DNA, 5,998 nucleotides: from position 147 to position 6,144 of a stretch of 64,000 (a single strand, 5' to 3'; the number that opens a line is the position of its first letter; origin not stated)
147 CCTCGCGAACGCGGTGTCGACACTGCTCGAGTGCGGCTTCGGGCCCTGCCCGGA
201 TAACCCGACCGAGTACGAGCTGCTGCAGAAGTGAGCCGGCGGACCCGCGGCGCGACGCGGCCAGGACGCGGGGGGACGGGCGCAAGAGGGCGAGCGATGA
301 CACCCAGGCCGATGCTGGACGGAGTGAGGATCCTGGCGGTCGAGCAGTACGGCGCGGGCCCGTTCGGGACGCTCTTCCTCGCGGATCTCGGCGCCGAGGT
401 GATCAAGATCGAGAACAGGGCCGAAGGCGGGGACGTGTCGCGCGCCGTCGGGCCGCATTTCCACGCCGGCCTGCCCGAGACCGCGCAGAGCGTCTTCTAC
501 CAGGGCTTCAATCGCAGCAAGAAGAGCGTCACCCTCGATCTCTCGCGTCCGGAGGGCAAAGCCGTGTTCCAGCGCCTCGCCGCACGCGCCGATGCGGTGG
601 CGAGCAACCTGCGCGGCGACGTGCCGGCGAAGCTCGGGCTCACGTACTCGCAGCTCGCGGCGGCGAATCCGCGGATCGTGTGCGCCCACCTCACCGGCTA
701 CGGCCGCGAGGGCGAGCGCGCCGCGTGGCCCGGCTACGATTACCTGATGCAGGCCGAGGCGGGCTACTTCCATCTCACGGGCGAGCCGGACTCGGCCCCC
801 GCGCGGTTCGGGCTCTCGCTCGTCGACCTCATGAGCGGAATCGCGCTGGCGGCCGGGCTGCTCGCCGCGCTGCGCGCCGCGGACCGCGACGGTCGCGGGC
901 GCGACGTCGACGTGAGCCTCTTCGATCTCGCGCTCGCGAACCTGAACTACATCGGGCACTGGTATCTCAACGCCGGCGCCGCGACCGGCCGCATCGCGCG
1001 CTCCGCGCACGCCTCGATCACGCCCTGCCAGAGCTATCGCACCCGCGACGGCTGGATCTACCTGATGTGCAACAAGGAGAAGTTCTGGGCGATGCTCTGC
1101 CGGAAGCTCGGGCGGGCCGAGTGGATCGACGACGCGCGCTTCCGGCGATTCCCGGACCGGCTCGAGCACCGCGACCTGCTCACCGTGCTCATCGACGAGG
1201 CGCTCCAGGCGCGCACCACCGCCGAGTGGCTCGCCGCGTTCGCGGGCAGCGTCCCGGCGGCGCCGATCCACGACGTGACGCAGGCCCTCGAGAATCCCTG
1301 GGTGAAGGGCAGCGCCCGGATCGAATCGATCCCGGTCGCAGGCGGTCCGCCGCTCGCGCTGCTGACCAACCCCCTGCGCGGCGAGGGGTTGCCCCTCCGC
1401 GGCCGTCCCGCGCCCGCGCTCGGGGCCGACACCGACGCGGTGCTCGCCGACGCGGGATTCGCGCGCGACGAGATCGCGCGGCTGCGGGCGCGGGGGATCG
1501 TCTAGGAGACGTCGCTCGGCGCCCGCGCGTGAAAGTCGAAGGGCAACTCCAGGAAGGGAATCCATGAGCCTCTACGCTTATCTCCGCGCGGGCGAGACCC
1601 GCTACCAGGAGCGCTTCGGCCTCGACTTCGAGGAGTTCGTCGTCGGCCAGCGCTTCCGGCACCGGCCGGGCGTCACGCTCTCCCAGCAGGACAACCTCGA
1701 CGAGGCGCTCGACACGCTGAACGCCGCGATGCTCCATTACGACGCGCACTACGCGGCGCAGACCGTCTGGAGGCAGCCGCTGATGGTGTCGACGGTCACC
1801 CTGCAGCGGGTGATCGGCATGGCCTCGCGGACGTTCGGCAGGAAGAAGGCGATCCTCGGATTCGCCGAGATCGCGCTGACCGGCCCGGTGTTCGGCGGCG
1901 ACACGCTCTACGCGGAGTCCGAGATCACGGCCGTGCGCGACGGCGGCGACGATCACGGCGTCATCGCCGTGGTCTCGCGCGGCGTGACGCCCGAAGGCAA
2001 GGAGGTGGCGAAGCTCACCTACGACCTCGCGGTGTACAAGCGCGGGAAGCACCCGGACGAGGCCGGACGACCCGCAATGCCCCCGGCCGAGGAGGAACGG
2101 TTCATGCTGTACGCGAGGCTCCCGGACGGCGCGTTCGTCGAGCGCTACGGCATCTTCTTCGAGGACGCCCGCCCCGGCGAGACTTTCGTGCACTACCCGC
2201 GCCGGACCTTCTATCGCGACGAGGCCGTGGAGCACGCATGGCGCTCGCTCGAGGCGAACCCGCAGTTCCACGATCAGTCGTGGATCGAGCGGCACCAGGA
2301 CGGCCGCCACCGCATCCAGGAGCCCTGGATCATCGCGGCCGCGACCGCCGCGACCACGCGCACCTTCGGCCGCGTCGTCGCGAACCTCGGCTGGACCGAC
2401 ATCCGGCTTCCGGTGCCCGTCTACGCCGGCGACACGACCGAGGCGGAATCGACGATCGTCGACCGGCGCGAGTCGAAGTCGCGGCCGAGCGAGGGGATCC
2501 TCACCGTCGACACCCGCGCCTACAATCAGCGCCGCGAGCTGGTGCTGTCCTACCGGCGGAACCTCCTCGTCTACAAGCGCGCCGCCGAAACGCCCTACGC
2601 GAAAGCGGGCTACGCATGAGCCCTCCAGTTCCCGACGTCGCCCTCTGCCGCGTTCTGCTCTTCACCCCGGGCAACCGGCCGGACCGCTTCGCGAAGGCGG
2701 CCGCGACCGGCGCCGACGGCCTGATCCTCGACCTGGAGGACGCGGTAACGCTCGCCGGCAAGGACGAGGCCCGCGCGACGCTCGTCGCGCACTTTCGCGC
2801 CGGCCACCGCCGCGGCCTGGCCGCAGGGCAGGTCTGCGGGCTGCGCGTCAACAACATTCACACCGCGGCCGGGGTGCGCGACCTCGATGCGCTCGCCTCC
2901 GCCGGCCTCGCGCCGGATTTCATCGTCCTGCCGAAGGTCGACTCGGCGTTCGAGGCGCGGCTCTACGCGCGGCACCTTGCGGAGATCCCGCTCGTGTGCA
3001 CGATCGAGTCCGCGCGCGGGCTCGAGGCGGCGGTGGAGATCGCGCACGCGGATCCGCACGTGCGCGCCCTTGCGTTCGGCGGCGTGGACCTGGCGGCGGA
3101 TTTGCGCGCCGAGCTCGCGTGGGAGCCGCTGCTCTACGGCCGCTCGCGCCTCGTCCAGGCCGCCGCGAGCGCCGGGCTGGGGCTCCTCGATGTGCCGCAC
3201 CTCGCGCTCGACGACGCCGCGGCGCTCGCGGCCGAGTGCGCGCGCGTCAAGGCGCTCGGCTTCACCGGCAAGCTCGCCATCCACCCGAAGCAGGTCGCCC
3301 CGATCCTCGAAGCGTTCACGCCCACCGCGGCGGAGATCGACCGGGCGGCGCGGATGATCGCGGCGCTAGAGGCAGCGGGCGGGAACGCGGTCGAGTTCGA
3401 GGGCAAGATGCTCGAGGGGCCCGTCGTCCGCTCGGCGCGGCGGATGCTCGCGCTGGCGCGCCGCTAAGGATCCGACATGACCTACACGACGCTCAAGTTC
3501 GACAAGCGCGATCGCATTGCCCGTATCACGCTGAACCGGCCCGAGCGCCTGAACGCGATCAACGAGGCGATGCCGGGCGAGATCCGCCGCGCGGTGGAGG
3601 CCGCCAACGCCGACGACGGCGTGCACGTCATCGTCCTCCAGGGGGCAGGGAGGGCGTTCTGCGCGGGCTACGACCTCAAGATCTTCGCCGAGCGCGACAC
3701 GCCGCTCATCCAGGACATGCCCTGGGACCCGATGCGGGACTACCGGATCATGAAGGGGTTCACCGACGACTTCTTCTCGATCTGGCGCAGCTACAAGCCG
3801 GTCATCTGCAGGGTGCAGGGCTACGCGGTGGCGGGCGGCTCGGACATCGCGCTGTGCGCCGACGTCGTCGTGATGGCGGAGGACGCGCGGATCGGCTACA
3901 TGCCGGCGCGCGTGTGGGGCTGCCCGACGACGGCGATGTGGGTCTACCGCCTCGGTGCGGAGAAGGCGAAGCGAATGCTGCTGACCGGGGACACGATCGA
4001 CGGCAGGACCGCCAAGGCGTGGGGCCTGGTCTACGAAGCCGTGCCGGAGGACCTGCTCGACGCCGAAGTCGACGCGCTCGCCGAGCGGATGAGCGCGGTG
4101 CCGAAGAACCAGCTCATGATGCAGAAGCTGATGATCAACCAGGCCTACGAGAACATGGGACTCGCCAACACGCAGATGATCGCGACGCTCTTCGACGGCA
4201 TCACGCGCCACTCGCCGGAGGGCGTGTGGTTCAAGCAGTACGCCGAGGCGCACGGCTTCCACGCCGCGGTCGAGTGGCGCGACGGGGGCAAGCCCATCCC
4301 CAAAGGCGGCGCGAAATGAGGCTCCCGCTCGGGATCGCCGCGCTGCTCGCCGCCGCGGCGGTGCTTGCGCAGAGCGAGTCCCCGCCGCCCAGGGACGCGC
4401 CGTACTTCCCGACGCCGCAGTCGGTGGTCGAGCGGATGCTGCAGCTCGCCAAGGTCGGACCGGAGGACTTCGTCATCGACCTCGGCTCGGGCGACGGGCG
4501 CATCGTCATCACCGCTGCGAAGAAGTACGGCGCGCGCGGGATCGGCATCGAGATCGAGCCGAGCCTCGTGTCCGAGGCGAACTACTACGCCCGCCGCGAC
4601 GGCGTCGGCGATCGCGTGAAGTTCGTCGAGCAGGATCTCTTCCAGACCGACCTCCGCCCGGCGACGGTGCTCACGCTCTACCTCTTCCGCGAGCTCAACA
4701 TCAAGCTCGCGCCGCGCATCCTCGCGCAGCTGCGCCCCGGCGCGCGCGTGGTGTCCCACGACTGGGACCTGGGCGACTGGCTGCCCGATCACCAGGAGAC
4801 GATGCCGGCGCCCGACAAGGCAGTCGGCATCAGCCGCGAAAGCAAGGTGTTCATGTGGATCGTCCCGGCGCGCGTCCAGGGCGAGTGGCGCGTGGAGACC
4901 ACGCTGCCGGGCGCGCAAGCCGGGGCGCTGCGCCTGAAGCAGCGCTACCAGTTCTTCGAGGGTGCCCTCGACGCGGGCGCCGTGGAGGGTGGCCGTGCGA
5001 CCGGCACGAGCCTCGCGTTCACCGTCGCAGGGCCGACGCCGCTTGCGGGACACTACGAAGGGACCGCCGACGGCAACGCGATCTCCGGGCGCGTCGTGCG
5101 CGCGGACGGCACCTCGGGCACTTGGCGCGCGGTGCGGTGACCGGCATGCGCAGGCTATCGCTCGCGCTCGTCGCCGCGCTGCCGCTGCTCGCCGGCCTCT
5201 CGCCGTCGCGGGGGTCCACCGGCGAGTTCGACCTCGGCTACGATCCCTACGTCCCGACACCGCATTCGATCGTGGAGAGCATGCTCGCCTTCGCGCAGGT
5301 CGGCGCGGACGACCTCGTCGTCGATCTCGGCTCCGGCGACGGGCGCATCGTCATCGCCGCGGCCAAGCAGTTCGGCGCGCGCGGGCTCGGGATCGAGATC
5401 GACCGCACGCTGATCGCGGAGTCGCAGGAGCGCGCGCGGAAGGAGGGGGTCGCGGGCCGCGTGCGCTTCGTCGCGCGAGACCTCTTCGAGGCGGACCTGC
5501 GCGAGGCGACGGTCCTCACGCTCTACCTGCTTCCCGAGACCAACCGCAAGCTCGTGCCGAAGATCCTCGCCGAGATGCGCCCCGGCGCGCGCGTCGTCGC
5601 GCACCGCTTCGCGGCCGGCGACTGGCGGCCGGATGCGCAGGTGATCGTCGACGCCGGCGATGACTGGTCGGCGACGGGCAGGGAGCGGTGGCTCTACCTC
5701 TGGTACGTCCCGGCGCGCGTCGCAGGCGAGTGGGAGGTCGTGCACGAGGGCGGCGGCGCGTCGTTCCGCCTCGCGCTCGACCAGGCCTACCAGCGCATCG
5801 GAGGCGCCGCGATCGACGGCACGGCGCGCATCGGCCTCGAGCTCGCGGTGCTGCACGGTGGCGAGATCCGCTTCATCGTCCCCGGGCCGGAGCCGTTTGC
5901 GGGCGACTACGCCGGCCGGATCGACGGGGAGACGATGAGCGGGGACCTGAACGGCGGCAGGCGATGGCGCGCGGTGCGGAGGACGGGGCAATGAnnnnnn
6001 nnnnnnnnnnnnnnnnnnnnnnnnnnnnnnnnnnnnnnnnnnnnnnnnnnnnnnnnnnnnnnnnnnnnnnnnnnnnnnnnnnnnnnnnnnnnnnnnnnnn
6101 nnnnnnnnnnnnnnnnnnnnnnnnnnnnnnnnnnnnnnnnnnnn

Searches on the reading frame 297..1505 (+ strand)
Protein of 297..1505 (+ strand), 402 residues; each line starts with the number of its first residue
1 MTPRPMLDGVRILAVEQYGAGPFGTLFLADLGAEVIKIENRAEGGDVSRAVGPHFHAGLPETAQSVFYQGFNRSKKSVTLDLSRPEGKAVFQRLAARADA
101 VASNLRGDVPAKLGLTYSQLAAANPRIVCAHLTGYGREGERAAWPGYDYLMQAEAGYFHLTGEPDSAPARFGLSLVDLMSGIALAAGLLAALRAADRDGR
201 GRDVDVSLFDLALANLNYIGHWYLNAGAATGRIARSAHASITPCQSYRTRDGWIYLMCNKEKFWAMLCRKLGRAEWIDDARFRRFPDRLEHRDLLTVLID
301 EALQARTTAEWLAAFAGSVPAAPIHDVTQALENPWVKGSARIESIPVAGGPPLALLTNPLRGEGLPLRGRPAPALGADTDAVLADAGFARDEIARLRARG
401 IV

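Call 82: search_protein_families(library=pfam, max_evalue=0.00001, proteins=[window:297-1505:+])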
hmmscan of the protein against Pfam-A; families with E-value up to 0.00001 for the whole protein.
window:297-1505:+ (402 aa): 1 family
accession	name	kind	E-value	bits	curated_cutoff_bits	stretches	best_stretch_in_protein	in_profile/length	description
PF02515.22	CoA_transf_3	-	8.9e-108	361.1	23.3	1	7-379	1-366/366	CoA-transferase family III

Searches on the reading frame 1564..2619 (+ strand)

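Call 82: search_protein_families(library=pfam, max_evalue=0.00001, proteins=[window:1564-2619:+])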
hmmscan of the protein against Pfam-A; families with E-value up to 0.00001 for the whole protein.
window:1564-2619:+ (351 aa): 2 families
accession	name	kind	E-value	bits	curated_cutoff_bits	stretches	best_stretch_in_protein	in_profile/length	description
PF19315.5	MC_hydratase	-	4.9e-19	69.1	26.5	2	192-341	17-169/353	Mesaconyl-CoA hydratase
PF01575.25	MaoC_dehydratas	-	8.6e-14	51.6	27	1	27-131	6-111/123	MaoC like domain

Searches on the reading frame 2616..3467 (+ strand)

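Call 82: search_protein_families(library=pfam, max_evalue=0.00001, proteins=[window:2616-3467:+])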
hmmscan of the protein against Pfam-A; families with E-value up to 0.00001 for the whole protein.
window:2616-3467:+ (283 aa): 2 families
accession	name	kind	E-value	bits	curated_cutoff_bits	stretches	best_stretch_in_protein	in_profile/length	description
PF03328.21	HpcH_HpaI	-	2.4e-36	125.5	25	1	12-224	1-221/221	HpcH/HpaI aldolase/citrate lyase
PF15617.12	C-C_Bond_Lyase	-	1.3e-10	41.4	28.4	1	203-268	237-301/320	C-C_Bond_Lyase of the TIM-Barrel fold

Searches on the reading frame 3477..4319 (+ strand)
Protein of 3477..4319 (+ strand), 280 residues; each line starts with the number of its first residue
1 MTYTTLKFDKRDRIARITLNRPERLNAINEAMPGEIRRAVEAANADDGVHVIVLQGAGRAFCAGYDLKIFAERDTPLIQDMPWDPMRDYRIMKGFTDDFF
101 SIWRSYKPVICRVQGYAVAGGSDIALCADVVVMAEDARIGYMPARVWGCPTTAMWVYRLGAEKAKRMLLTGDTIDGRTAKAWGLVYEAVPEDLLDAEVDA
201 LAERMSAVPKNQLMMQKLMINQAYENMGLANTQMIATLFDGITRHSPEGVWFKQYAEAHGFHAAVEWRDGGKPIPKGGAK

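Call 82: search_protein_families(library=pfam, max_evalue=0.00001, proteins=[window:3477-4319:+])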
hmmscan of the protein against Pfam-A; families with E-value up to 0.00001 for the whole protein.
window:3477-4319:+ (280 aa): 2 families
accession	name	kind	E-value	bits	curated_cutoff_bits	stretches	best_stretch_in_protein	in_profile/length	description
PF00378.25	ECH_1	-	3.1e-41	141.8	27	1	12-249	4-236/251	Enoyl-CoA hydratase/isomerase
PF16113.10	ECH_2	-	3.9e-23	82.9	27.2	1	15-239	2-226/335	Enoyl-CoA hydratase/isomerase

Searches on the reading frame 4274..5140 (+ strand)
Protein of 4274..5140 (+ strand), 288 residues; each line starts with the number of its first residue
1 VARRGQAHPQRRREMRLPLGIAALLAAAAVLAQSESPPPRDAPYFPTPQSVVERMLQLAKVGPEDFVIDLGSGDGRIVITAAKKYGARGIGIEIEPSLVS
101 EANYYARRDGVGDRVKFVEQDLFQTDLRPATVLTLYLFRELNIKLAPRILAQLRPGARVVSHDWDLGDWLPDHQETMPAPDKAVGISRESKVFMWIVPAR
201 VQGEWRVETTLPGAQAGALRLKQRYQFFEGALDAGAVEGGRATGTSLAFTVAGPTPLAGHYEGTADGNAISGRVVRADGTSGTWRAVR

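Call 82: search_protein_families(library=pfam, max_evalue=0.00001, proteins=[window:4274-5140:+])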
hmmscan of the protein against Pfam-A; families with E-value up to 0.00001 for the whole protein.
window:4274-5140:+ (288 aa): 3 families
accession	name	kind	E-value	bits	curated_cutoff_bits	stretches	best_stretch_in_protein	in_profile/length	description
PF13649.12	Methyltransf_25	-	7.5e-08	33.4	27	1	67-143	1-76/97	Methyltransferase domain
PF13847.12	Methyltransf_31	-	5.4e-07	29.8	27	1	67-126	7-67/145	Methyltransferase domain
PF08123.19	DOT1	-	9.6e-07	29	23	0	49-98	28-78/205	Histone methylation protein DOT1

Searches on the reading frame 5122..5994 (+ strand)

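Call 82: search_protein_families(library=pfam, max_evalue=0.00001, proteins=[window:5122-5994:+])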
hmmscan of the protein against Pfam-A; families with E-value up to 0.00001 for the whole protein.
window:5122-5994:+ (290 aa): 3 families
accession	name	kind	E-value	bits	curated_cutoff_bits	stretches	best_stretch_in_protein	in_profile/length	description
PF13649.12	Methyltransf_25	-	1.5e-08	35.6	27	1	66-152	1-89/97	Methyltransferase domain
PF13847.12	Methyltransf_31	-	1.2e-07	32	27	1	66-125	7-67/145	Methyltransferase domain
PF08123.19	DOT1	-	1.5e-06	28.3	23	0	47-108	27-91/205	Histone methylation protein DOT1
